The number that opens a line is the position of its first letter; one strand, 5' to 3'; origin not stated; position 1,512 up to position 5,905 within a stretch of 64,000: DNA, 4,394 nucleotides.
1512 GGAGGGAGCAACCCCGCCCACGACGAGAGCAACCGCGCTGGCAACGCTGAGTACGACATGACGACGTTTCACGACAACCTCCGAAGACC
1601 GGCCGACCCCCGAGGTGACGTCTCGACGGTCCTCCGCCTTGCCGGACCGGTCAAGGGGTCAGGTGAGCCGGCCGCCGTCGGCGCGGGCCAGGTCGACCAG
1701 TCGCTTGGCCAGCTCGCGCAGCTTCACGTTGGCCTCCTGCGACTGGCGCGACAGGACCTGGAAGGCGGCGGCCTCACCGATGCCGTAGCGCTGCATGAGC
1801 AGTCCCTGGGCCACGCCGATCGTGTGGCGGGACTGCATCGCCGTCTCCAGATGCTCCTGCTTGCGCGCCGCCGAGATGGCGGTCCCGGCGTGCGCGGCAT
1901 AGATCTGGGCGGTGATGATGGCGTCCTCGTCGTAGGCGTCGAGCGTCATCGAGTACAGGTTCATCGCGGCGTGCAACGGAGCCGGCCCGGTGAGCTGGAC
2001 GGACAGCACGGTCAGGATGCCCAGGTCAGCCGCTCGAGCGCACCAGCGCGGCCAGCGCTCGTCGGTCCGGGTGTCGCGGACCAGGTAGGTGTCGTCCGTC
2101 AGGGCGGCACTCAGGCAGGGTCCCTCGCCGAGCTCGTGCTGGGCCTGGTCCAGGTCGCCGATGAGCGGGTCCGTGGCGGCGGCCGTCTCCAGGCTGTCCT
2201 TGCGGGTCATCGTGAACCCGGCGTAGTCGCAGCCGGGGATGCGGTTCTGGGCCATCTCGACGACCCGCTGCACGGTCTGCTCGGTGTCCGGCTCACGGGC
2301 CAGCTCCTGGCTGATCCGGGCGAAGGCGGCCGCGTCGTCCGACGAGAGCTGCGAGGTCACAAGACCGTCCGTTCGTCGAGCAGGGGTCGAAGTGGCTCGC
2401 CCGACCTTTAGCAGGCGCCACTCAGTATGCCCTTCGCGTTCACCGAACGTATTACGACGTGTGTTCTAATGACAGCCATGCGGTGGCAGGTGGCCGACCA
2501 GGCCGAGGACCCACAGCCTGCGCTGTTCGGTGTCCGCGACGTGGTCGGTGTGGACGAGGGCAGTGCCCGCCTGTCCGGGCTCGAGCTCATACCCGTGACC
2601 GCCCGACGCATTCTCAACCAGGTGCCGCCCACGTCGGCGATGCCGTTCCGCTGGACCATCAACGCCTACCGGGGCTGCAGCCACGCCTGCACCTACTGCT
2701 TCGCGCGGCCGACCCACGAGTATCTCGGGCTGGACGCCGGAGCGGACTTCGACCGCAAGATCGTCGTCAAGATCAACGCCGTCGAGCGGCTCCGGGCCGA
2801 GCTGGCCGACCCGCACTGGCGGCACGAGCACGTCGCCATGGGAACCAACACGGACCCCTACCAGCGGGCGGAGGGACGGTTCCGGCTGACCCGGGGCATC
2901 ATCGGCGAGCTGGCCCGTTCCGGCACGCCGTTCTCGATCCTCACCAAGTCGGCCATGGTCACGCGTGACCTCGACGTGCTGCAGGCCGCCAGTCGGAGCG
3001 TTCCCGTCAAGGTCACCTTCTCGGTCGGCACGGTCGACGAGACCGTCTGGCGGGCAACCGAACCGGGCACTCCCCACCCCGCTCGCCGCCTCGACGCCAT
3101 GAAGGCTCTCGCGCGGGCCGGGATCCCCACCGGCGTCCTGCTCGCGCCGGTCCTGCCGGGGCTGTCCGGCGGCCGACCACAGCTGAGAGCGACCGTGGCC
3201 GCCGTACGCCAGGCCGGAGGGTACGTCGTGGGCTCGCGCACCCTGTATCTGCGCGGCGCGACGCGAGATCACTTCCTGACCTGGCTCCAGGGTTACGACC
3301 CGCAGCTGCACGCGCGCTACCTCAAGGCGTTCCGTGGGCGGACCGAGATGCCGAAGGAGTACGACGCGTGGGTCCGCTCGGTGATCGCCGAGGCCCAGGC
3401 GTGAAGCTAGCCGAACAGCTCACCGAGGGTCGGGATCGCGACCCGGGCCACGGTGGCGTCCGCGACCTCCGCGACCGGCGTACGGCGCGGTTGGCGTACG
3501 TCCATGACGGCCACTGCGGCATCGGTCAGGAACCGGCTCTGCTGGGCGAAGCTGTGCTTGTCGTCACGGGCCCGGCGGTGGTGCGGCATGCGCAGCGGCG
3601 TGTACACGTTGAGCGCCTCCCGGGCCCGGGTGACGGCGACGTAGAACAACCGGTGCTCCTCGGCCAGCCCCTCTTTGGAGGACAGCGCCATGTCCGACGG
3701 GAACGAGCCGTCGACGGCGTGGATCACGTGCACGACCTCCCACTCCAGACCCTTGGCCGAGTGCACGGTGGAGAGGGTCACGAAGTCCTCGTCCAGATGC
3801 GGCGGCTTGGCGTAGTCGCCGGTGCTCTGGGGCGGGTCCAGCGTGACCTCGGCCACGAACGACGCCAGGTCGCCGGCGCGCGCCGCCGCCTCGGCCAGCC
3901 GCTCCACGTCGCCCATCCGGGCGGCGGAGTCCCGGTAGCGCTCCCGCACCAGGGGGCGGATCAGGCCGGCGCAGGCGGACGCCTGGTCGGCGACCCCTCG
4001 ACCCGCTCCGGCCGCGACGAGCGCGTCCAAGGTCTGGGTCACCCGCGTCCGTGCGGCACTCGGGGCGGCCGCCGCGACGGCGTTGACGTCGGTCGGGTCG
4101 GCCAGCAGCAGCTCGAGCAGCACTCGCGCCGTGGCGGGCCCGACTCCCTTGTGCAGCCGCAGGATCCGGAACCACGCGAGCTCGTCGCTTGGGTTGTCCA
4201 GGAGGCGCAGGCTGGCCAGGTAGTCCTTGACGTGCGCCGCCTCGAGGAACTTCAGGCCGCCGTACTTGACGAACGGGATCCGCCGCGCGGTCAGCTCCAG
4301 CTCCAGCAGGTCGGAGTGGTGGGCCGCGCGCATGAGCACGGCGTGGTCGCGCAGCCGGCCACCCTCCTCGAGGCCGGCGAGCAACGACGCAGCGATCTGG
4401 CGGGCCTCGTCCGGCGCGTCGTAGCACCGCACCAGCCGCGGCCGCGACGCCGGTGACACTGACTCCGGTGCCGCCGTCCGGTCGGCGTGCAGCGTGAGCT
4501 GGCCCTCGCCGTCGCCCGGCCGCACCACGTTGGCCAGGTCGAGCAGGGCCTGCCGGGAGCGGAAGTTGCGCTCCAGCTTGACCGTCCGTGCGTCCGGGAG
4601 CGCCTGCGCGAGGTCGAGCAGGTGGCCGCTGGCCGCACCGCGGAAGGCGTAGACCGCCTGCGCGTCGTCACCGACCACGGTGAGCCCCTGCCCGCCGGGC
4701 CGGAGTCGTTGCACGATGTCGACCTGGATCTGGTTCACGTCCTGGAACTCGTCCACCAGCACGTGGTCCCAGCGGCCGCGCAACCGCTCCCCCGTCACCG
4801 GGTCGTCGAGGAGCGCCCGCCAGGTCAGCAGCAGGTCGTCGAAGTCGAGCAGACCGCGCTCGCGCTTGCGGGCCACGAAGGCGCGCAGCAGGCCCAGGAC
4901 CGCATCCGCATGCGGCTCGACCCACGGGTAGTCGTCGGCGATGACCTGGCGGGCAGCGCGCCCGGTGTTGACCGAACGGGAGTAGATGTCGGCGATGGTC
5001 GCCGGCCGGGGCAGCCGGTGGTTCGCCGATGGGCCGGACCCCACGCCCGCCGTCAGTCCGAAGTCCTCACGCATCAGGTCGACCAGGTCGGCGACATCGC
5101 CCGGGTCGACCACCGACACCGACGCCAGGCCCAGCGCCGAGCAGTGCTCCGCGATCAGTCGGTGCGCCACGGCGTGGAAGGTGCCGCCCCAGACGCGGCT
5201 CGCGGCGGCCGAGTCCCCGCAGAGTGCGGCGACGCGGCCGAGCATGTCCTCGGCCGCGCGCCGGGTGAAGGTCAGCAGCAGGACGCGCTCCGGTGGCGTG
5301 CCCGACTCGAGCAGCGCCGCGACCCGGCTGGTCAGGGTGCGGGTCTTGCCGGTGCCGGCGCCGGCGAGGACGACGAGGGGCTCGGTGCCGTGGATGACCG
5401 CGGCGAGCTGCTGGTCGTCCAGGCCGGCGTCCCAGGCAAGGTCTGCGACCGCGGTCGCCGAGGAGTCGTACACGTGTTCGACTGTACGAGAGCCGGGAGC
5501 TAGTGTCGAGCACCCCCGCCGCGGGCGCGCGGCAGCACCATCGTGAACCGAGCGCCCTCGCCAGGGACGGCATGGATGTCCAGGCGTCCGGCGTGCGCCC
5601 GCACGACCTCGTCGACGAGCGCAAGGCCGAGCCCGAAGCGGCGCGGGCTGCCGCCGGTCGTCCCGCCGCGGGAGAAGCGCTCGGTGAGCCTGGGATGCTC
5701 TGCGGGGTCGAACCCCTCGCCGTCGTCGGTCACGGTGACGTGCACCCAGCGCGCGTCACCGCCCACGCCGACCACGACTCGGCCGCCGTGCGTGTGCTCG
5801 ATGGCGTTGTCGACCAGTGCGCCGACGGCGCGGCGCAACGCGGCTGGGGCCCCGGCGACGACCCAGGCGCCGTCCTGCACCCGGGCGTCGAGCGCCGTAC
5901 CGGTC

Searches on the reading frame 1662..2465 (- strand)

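Call 78: search_protein_families(library=pfam, proteins=[window:1662-2465:-], max_evalue=0.0001)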
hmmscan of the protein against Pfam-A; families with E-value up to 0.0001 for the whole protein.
window:1662-2465:- (268 aa): 2 families
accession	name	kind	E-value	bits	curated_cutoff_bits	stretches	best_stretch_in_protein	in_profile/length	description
PF03861.19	ANTAR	-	2.2e-18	66.2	27.3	1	204-257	1-54/54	ANTAR domain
PF13185.12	GAF_2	-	1.3e-11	45.3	28.6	1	60-197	3-135/136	GAF domain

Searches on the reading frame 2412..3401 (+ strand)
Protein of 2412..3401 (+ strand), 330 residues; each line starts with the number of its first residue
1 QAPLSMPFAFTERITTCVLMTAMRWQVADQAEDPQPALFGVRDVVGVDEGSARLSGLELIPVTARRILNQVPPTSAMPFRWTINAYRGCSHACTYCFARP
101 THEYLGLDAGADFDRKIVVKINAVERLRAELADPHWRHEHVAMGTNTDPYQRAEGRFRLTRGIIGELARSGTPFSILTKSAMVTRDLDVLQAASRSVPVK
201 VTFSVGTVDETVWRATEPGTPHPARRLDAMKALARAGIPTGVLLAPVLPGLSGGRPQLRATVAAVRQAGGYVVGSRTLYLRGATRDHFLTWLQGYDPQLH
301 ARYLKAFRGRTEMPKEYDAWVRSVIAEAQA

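Call 78: search_protein_families(library=pfam, proteins=[window:2412-3401:+], max_evalue=0.0001)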
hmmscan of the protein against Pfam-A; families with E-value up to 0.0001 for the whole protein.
window:2412-3401:+ (330 aa): 1 family
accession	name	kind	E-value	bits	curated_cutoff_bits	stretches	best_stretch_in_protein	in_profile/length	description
PF04055.27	Radical_SAM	-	2.9e-16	60.5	29.5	1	83-252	1-155/166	Radical SAM superfamily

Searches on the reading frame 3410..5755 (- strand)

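Call 76: search_protein_families(library=pfam, proteins=[window:3410-5755:-], max_evalue=0.0001)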
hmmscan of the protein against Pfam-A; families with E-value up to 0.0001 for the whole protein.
window:3410-5755:- (782 aa): 5 families
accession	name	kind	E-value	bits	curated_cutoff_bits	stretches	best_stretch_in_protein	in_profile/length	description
PF00580.27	UvrD-helicase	-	1.4e-53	182.8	23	1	112-384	1-268/271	UvrD/REP helicase N-terminal domain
PF13361.12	UvrD_C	-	4.2e-44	151.8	25.6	2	628-717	262-345/350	UvrD-like helicase C-terminal domain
PF13245.12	AAA_19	-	5.4e-20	72.4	25.1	1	119-372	4-134/134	AAA domain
PF13538.12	UvrD_C_2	-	3.1e-10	40.2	27.4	1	659-718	2-52/52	UvrD-like helicase C-terminal domain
PF13604.12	AAA_30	-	6e-08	33.1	27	0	113-175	3-66/191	AAA domain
